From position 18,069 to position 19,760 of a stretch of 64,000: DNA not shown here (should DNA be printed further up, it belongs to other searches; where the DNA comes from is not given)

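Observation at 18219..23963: Lower-GC surface-glycan cluster with a predicted UDP-GlcA/UDP-Xyl pathway and a synthase-type membrane GT2, directly upstream of the giant adhesin gene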

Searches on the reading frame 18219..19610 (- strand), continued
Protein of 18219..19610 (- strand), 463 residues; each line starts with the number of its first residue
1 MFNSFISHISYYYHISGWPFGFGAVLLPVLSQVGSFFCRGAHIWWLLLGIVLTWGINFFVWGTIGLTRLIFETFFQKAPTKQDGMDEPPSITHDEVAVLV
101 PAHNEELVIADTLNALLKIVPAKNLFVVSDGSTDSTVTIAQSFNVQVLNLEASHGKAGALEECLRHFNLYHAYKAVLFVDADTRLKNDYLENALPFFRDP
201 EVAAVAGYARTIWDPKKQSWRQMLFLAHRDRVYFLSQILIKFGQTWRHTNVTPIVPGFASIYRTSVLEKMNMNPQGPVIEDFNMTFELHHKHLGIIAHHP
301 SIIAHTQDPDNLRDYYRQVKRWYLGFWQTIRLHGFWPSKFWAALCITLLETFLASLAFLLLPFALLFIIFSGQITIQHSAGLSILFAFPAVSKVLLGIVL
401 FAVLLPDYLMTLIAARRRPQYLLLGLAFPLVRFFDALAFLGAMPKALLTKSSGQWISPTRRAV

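Call 55: search_protein_families(library=pfam, proteins=[L056:11370-12455:-, L056:14495-15223:-, L056:13845-14498:-, L056:12437-13855:-, L036:4948-6363:-, L072:66-1349:+, L081:5229-6632:+, L079:2323-3699:+, L054:11080-12021:+, L002:5733-6989:+], max_evalue=0.001)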
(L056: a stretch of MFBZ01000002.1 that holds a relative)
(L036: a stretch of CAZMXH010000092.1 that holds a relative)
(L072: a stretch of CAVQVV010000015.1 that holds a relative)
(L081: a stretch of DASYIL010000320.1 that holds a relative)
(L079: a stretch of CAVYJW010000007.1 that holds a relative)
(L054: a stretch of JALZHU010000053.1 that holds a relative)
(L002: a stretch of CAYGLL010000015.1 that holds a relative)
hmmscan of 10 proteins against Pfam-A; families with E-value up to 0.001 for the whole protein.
L056:11370-12455:- (361 aa): 2 families
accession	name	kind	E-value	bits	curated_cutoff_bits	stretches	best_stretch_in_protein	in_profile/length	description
PF00704.34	Glyco_hydro_18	-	3.1e-25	89.9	29.6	1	105-348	55-314/317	Glycosyl hydrolases family 18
PF13200.12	DUF4015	-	4.8e-07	29.6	27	1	167-234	165-232/313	Putative glycosyl hydrolase domain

L056:14495-15223:- (242 aa): 1 family
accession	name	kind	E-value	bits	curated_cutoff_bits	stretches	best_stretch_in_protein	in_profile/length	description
PF02585.22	PIG-L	-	1.3e-19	71.5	28.2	1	10-140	1-128/129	GlcNAc-PI de-N-acetylase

L056:13845-14498:- (217 aa): 1 family
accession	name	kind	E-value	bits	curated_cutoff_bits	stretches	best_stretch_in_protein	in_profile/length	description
PF08889.16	WbqC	-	2e-49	168.8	21.3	1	8-198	1-192/218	WbqC-like protein family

L056:12437-13855:- (472 aa): 0 families

L036:4948-6363:- (471 aa): 0 families

L072:66-1349:+ (427 aa): 7 families
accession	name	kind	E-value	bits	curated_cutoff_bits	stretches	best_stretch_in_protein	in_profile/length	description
PF13692.12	Glyco_trans_1_4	-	9.9e-32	110.6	27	1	206-335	3-139/142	Glycosyl transferases group 1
PF00534.26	Glycos_transf_1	-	6.7e-24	84.8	26.4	1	192-339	3-159/172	Glycosyl transferases group 1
PF13439.12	Glyco_transf_4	-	3.1e-23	83.1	28.5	1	24-180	3-168/170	Glycosyltransferase Family 4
PF13579.12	Glyco_trans_4_4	-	2.3e-20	74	29.7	1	24-177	2-158/158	Glycosyl transferase 4-like domain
PF20706.3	GT4-conflict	-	2.6e-09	37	26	1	272-372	280-372/385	Family 4 Glycosyltransferase in conflict systems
PF13477.12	Glyco_trans_4_2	-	7.1e-08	33.2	23.4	1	34-116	17-100/139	Glycosyl transferase 4-like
PF13524.12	Glyco_trans_1_2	-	0.00031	21.2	25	1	259-366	33-139/144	Glycosyl transferase-like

L081:5229-6632:+ (467 aa): 2 families
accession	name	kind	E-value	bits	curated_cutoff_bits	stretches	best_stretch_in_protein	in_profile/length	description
PF02397.22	Bac_transf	-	3.1e-57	193.4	27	1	279-457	1-178/179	Bacterial sugar transferase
PF13727.12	CoA_binding_3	-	2.5e-11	44.3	25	1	120-241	54-175/175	CoA-binding domain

L079:2323-3699:+ (458 aa): 1 family
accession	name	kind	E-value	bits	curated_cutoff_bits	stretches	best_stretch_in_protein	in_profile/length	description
PF02786.22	CPSase_L_D2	-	0.00018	21.5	19.8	0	270-328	141-199/211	Carbamoyl-phosphate synthase L chain, ATP binding domain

L054:11080-12021:+ (313 aa): 4 families
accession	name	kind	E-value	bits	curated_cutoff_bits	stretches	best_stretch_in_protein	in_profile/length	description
PF00196.25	GerE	-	3.4e-16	59.1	23.5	1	245-301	1-57/57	Bacterial regulatory proteins, luxR family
PF00072.30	Response_reg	-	6.9e-07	29.9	30.2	1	96-208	1-110/111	Response regulator receiver domain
PF04545.22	Sigma70_r4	-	9.9e-05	22.2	24.1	1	244-289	2-48/50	Sigma-70, region 4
PF08281.18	Sigma70_r4_2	-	0.0005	20.1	25.7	0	244-288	8-53/54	Sigma-70, region 4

L002:5733-6989:+ (418 aa): 3 families
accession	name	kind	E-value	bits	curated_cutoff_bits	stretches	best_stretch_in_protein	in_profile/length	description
PF00817.25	IMS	-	3.2e-41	141.2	23.2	1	16-161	1-148/148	impB/mucB/samB family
PF11799.13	IMS_C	-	3.1e-11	44.1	20.7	1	248-357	1-108/109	impB/mucB/samB family C-terminal domain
PF11798.14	IMS_HHH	-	8.9e-06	26.1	24.4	1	177-204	5-32/32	IMS family HHH motif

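Call 59: predict_structure(alignment_id=A1)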
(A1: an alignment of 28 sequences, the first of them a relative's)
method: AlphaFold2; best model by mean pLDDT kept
length: 463 residues; sequences in the alignment: 28
mean_pLDDT: 85.0   pTM: 0.83
mean pLDDT of the five models: 85.0, 84.4, 82.8, 81.8, 79.8
residues with pLDDT >= 90: 277; 70-90: 100; 50-70: 74; < 50: 12
segments of 3 or more residues with pLDDT < 50: 1-3, 81-83
pLDDT, mean of each block of 10 residues (from residue 1): 52 52 59 62 74 81 92 74 57 97 95 97 97 96 98 90 97 97 95 93 94 91 93 90 90 81 97 87 95 95 88 91 91 94 92 92 87 67 59 82 88 91 94 95 87 56 50
secondary structure, 60 per line:
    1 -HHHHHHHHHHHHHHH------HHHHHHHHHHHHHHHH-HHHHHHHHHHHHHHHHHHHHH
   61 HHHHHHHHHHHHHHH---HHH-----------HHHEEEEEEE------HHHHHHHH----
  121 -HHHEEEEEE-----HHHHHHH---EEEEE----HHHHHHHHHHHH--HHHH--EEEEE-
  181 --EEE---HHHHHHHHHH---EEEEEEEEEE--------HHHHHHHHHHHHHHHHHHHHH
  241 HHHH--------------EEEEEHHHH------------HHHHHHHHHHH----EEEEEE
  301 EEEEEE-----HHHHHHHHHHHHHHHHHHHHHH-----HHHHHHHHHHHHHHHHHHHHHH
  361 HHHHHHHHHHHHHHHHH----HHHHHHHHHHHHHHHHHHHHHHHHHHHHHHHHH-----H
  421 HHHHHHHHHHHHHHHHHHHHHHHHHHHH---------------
elements in order: H2-16 H23-38 H40-75 E96-102 H109-116 E125-130 H136-142 E146-150 H155-166 H169-172 E175-179 E183-185 H189-198 E202-211 H220-244 E259-263 H264-267 H280-290 E295-306 H312-333 H339-377 H382-414 H420-448

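Call 61: fold_search(model_id=the predicted structure, library=pdb)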
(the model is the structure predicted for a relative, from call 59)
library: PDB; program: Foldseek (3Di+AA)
matches with E <= 10: 1243; with E <= 0.001: 322
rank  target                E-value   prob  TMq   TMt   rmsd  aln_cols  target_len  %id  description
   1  7sp7_A                6.4e-15  1.00  0.61  0.57   5.9       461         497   18  Chlorella virus hyaluronan synthase inhibited by UDP (released 2022-04-06)
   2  9yq5_A                4.7e-14  1.00  0.60  0.56   6.2       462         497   16  Chlorella virus hyaluronan synthase bound to an inserted UDP-GlcA (released 2025-12-10)
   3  9yq4_A                4.7e-14  1.00  0.58  0.55   6.4       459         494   16  Chlorella virus hyaluronan synthase bound to a proofreading UDP-GlcA (released 2025-12-10)
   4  7sp8_A                6.7e-14  1.00  0.59  0.56   5.7       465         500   16  Chlorella virus Hyaluronan Synthase bound to UDP-GlcNAc (released 2022-04-06)
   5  8sne_A                7.1e-14  1.00  0.58  0.56   5.9       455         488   17  Chlorella virus Hyaluronan Synthase bound to GlcA extended GlcNAc primer and UDP (released 2024-05-01)
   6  8snc_A                9.6e-14  1.00  0.59  0.55   6.2       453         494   16  Chlorella virus Hyaluronan Synthase bound to GlcA extended GlcNAc primer (released 2024-05-01)
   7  7sp9_A                2.0e-13  1.00  0.59  0.55   6.1       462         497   17  Chlorella virus Hyaluronan Synthase in the GlcNAc-primed channel-closed state (released 2022-04-06)
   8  9kqc_A                2.2e-13  1.00  0.58  0.54   6.4       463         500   17  Chlorella virus Hyaluronan Synthase bound to VNAR (released 2025-05-14)
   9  9yq2_A                2.4e-13  1.00  0.57  0.54   6.2       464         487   16  Chlorella virus hyaluronan synthase bound to DDM (released 2025-12-10)
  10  8smn_A                7.8e-13  1.00  0.50  0.45  11.7       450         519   14  Xenopus laevis hyaluronan synthase 1, nascent HA polymer bound state (released 2024-05-01)
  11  8smm_A                1.4e-12  1.00  0.50  0.47  15.7       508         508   14  Xenopus laevis hyaluronan synthase 1 (released 2024-05-01)
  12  5ej1_A                1.7e-12  1.00  0.47  0.32  13.5       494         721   17  Pre-translocation state of bacterial cellulose synthase (released 2016-03-30)
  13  7sp6_A                2.3e-12  1.00  0.59  0.56   6.1       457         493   17  Chlorella virus hyaluronan synthase (released 2022-04-06)
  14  8smp_A                3.8e-12  1.00  0.59  0.53  14.8       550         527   13  Xenopus laevis hyaluronan synthase 1, UDP-bound, gating loop inserted state (released 2024-05-01)
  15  6yv7_B                8.6e-12  1.00  0.44  0.57  11.0       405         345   18  Mannosyltransferase PcManGT from Pyrobaculum calidifontis (released 2020-07-22)
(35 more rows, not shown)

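Call 73: search_protein_families(library=pfam, proteins=[L002:9497-11305:+, L003:9563-11239:+, L003:11251-12486:+, L005:11295-12245:+, L004:11299-12150:+, L010:11344-12582:+, L005:12474-15218:+, L064:5583-6719:+], max_evalue=0.01)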
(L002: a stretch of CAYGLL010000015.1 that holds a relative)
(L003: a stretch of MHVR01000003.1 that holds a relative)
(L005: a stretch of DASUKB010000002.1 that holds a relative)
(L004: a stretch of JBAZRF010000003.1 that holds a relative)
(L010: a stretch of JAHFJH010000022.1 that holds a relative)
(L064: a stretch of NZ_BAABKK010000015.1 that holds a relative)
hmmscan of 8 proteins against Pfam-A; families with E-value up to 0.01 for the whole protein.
L002:9497-11305:+ (602 aa): 5 families
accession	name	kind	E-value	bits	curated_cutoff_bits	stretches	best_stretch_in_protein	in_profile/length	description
PF00535.33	Glycos_transf_2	-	1.3e-18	67.9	23.3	1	243-413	3-166/168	Glycosyl transferase family 2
PF13641.12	Glyco_tranf_2_3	-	4.6e-18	66.5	27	1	240-467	3-228/230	Glycosyltransferase like family 2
PF13632.12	Glyco_trans_2_3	-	2.1e-17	64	27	1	320-508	2-189/198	Glycosyl transferase family group 2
PF03142.21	Chitin_synth_2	-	0.00035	19.8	27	1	314-413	199-291/527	Chitin synthase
PF01471.23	PG_binding_1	-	0.0012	19.4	23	1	63-111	2-41/57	Putative peptidoglycan binding domain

L003:9563-11239:+ (558 aa): 4 families
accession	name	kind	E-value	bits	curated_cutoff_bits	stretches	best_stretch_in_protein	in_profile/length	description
PF00535.33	Glycos_transf_2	-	2.2e-22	80.2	23.3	1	203-373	2-165/168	Glycosyl transferase family 2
PF13641.12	Glyco_tranf_2_3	-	1.1e-19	71.8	27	1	201-428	3-228/230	Glycosyltransferase like family 2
PF13632.12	Glyco_trans_2_3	-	1.3e-17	64.7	27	1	281-473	2-192/198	Glycosyl transferase family group 2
PF03142.21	Chitin_synth_2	-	0.0045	16.1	27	1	276-370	200-287/527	Chitin synthase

L003:11251-12486:+ (411 aa): 1 family
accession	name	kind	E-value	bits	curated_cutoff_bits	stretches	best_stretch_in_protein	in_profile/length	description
PF01471.23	PG_binding_1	-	3e-07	31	23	1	87-139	1-49/57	Putative peptidoglycan binding domain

L005:11295-12245:+ (316 aa): 0 families

L004:11299-12150:+ (283 aa): 0 families

L010:11344-12582:+ (412 aa): 1 family
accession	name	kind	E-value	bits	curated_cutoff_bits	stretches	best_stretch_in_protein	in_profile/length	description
PF01522.26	Polysacc_deac_1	-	3.5e-19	69.4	23.1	1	199-308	6-114/124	Polysaccharide deacetylase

L005:12474-15218:+ (914 aa): 4 families
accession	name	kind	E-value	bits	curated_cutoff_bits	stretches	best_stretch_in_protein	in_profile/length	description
PF18676.6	MBG_2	-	1.4e-19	70.9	25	1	499-569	1-71/72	MBG domain (YGX type)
PF16403.11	Bact_surface_Ig-like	-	2.3e-17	63.2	27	1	423-494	1-71/71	Bacterial surface protein, Ig-like domain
PF01522.26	Polysacc_deac_1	-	3.9e-13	49.9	23.1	1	38-179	6-121/124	Polysaccharide deacetylase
PF02494.22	HYR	-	1.8e-05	25.4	21.7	1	384-417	48-81/81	HYR domain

L064:5583-6719:+ (378 aa): 0 families

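Call 85: find_encoding_contigs(protein=P0002, flank=10000, max_places=3)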
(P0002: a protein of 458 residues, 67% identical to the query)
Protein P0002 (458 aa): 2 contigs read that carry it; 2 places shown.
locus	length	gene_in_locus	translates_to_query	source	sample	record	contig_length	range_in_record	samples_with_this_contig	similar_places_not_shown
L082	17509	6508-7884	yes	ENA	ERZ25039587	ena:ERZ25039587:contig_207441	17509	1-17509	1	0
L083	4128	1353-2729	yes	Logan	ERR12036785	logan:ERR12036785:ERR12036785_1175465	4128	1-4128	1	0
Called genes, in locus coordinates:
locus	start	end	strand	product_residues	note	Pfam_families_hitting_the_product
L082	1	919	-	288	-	?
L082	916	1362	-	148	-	-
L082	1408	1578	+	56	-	-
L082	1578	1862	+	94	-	-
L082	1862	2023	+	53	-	-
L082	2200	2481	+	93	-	-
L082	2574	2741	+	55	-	-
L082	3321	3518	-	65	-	-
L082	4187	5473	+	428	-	PF03446:NAD_binding_2 (weak), PF03721:UDPG_MGDP_dh_N, PF00984:UDPG_MGDP_dh, PF03720:UDPG_MGDP_dh_C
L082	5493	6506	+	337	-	PF01073:3Beta_HSD (weak), PF01370:Epimerase, PF02719:Polysacc_synt_2 (faint), PF04321:RmlD_sub_bind (faint), PF16363:GDP_Man_Dehyd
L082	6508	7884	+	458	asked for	PF00535:Glycos_transf_2, PF13641:Glyco_tranf_2_3, PF13632:Glyco_trans_2_3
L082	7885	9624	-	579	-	-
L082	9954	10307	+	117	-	-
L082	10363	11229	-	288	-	PF00950:ABC-3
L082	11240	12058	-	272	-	PF00950:ABC-3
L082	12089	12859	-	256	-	PF02463:SMC_N (faint), PF00005:ABC_tran, PF13304:AAA_21 (faint)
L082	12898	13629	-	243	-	PF01297:ZnuA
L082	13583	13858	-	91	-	-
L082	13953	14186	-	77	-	-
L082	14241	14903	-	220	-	PF00717:Peptidase_S24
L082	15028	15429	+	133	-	-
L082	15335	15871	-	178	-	-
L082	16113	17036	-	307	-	PF00270:DEAD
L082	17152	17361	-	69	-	-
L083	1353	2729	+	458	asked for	PF00535:Glycos_transf_2, PF13641:Glyco_tranf_2_3, PF13632:Glyco_trans_2_3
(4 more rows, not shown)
